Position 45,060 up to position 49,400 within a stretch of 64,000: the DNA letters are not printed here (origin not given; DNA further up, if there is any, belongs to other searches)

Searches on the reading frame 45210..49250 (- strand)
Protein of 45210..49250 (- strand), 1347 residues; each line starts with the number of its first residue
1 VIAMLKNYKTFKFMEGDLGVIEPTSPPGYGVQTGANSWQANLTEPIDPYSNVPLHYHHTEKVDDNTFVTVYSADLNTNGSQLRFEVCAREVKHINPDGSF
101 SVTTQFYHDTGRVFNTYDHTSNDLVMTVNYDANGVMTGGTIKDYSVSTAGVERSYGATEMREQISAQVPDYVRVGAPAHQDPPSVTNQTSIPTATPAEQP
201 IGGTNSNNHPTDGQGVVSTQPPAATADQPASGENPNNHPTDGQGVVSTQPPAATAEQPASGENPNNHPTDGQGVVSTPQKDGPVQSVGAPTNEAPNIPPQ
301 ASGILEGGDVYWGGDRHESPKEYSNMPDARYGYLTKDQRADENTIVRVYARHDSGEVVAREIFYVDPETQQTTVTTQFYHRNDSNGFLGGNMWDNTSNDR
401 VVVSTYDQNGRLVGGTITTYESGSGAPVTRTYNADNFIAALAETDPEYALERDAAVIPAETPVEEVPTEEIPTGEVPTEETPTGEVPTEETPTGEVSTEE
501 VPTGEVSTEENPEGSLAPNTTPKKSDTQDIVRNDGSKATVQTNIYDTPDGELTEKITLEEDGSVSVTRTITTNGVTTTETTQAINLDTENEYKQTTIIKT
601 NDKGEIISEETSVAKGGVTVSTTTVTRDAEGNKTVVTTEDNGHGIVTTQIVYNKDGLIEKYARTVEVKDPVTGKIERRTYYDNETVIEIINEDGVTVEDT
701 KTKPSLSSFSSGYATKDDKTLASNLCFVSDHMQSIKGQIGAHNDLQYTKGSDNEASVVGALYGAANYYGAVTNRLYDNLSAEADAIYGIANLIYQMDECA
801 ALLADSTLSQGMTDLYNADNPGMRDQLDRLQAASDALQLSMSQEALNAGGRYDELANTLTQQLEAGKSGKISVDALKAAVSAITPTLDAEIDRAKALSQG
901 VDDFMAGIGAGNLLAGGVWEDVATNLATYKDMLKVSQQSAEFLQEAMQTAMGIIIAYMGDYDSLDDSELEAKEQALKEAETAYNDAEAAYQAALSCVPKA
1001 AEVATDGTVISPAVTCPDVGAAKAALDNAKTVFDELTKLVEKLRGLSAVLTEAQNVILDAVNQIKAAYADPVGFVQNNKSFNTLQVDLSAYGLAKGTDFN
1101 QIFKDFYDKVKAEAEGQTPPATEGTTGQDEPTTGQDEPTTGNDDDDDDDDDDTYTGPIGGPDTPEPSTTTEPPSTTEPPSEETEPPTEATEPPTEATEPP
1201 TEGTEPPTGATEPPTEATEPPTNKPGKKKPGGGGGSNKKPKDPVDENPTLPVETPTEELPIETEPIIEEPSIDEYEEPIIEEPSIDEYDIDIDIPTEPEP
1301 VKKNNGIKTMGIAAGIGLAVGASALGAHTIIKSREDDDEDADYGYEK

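Call 4: search_protein_families(library=pfam, proteins=[window:45210-49250:-], max_evalue=1)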
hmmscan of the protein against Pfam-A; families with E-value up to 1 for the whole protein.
window:45210-49250:- (1347 aa): 4 families
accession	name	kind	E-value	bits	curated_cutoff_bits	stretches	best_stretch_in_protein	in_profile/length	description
PF23731.1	ARM_ECM29_C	-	0.12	13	27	1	945-1048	52-154/241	ECM29, C-terminal ARM-like repeats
PF03871.20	RNA_pol_Rpb5_N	-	0.21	12.7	27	1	678-739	6-67/89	RNA polymerase Rpb5, N-terminal domain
PF20072.4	DUF6468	-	0.6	10.7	26.9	0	853-899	6-52/76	Domain of unknown function (DUF6468)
PF19029.5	DUF883_C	-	0.79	9.9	27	0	1308-1322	11-25/30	DUF883 C-terminal glycine zipper region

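Call 9: search_protein_families(library=ncbifam, proteins=[window:45210-49250:-], max_evalue=0.01)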
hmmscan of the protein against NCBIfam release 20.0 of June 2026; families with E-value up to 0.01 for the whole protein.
window:45210-49250:- (1347 aa): 0 families
